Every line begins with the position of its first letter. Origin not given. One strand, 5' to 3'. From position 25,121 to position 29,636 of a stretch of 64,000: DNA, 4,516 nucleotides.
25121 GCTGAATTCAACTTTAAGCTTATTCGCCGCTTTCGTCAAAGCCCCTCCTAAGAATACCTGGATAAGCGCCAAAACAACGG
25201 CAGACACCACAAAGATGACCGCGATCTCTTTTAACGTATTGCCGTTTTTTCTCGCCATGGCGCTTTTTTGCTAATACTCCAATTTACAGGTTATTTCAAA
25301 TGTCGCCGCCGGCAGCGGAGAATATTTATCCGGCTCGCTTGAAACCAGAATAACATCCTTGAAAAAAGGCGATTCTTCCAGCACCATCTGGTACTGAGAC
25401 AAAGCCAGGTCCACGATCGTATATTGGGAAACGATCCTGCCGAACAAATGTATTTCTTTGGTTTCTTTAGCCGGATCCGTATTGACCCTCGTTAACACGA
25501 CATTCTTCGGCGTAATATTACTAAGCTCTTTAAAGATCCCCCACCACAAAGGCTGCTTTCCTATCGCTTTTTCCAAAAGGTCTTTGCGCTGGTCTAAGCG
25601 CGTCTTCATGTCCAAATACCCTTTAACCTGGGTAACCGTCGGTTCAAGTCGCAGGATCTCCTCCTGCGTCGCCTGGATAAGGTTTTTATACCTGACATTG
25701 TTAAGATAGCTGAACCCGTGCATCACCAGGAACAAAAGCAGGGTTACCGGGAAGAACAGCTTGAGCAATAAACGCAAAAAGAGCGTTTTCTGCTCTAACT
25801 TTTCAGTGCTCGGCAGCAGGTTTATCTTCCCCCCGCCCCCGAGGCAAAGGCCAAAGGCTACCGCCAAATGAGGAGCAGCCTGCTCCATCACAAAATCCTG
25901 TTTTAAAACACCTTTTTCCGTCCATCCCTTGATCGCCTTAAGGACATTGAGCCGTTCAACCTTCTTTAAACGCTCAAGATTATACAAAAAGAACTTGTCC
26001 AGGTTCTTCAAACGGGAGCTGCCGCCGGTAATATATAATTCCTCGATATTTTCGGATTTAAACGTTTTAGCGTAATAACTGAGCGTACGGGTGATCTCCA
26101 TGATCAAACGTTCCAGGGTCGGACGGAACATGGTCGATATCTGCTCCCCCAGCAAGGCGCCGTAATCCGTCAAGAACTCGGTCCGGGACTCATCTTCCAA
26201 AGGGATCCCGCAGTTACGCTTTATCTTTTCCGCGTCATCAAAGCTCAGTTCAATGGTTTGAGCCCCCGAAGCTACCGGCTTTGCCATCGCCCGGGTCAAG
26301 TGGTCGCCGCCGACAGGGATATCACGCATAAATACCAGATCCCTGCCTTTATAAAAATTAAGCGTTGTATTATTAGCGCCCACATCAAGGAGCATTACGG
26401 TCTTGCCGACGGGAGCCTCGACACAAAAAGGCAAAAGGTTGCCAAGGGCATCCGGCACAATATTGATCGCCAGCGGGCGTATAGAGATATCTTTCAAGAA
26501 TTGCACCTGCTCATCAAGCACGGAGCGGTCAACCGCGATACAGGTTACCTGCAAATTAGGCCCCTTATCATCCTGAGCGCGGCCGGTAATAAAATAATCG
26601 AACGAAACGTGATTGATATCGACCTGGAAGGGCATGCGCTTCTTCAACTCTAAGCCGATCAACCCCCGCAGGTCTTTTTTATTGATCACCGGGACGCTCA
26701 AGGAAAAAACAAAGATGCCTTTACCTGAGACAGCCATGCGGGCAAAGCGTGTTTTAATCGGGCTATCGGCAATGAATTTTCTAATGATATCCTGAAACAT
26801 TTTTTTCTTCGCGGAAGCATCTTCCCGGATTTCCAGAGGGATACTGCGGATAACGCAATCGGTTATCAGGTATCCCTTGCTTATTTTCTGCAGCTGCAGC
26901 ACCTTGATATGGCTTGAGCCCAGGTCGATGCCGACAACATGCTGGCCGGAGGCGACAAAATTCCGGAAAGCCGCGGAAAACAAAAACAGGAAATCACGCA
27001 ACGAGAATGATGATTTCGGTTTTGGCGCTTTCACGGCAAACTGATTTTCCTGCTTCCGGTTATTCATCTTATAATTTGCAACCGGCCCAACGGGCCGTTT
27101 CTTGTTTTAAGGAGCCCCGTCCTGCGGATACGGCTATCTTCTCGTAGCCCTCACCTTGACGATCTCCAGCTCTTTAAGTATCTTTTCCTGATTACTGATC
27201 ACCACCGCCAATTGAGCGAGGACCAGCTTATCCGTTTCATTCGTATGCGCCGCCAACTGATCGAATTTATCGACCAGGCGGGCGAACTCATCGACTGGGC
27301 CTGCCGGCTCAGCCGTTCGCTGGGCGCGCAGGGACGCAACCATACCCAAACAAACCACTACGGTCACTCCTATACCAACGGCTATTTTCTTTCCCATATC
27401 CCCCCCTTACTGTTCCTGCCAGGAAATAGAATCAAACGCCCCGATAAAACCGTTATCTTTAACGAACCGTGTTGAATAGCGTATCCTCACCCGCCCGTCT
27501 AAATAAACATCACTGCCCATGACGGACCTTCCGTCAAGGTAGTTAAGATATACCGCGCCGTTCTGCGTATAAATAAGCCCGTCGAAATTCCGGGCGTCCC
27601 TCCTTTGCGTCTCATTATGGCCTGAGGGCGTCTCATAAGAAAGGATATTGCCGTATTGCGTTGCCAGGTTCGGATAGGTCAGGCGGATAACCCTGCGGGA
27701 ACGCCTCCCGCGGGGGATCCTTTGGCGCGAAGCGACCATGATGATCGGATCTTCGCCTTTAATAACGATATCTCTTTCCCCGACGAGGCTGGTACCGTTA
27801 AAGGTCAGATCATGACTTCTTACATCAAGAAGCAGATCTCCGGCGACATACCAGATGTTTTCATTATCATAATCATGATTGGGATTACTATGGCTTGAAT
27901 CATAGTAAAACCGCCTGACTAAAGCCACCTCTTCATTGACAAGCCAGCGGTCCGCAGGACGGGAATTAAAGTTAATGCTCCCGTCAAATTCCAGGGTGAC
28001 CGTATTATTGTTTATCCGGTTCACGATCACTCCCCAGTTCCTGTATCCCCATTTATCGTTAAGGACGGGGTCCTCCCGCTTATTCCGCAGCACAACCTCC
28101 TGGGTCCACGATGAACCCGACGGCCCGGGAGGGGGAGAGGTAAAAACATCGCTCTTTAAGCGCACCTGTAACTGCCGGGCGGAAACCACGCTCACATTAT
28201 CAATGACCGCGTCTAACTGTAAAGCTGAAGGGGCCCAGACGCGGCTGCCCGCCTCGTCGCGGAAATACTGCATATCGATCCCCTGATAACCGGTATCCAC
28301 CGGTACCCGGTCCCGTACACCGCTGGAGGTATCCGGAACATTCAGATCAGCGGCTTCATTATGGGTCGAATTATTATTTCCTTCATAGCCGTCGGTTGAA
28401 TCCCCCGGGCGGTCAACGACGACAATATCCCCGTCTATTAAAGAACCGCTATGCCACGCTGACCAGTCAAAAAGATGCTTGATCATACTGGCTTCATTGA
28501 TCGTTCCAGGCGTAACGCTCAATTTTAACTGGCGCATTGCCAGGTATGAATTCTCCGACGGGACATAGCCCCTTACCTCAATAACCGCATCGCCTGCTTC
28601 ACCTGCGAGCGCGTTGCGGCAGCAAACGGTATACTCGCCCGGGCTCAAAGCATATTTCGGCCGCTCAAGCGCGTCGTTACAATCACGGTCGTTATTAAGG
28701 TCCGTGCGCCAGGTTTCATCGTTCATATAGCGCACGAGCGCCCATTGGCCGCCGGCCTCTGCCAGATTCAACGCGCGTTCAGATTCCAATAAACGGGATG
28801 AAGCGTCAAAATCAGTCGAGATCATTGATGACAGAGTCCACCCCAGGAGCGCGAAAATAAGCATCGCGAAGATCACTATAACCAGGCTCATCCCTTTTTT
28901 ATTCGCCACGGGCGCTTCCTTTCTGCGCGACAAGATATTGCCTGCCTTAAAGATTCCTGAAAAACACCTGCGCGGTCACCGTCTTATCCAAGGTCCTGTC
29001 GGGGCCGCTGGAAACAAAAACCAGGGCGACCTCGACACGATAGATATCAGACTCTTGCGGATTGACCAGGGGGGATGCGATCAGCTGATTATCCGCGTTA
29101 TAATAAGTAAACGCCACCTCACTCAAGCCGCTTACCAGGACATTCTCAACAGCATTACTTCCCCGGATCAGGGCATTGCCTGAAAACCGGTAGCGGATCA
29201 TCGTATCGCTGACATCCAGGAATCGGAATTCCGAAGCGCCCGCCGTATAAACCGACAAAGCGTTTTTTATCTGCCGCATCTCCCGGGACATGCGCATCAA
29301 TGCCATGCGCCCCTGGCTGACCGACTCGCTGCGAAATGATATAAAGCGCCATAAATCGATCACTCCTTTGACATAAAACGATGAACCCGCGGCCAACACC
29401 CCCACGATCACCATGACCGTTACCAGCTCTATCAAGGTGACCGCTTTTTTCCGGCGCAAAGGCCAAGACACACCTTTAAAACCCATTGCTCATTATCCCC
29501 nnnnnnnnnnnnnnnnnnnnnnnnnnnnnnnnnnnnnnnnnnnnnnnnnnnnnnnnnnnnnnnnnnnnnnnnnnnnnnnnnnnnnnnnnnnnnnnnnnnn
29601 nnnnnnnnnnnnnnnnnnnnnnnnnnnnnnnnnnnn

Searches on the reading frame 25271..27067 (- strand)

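Call 20: search_protein_families(library=pfam, proteins=[window:25271-27067:-], max_evalue=0.001)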
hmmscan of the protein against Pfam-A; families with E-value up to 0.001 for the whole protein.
window:25271-27067:- (598 aa): 4 families
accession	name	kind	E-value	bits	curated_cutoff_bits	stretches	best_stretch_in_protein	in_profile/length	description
PF11104.14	PilM_2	-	7.8e-33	114.3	27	1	46-409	1-337/340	Type IV pilus assembly protein PilM;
PF14450.12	FtsA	-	1.1e-10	42.4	31.8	1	225-362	1-101/127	Cell division protein FtsA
PF06723.19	MreB_Mbl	-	5.2e-06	26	27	1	216-362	141-295/327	MreB/Mbl protein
PF05137.18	PilN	-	7.2e-06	26.4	22.8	1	511-596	2-78/78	Fimbrial assembly protein (PilN)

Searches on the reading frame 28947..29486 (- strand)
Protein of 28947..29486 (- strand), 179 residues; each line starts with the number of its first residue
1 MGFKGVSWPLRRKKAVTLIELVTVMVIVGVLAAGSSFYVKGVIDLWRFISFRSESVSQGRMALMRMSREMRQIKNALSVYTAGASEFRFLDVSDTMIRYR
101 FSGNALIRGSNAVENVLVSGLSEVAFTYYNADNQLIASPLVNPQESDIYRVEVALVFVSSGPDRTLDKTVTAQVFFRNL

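Call 20: search_protein_families(library=pfam, proteins=[window:28947-29486:-], max_evalue=0.001)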
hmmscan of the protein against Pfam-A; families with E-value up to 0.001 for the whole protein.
window:28947-29486:- (179 aa): 1 family
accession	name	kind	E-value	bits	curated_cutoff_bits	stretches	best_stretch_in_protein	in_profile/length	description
PF07963.17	N_methyl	-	8.3e-06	25.6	21.2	1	11-34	2-25/27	Prokaryotic N-terminal methylation motif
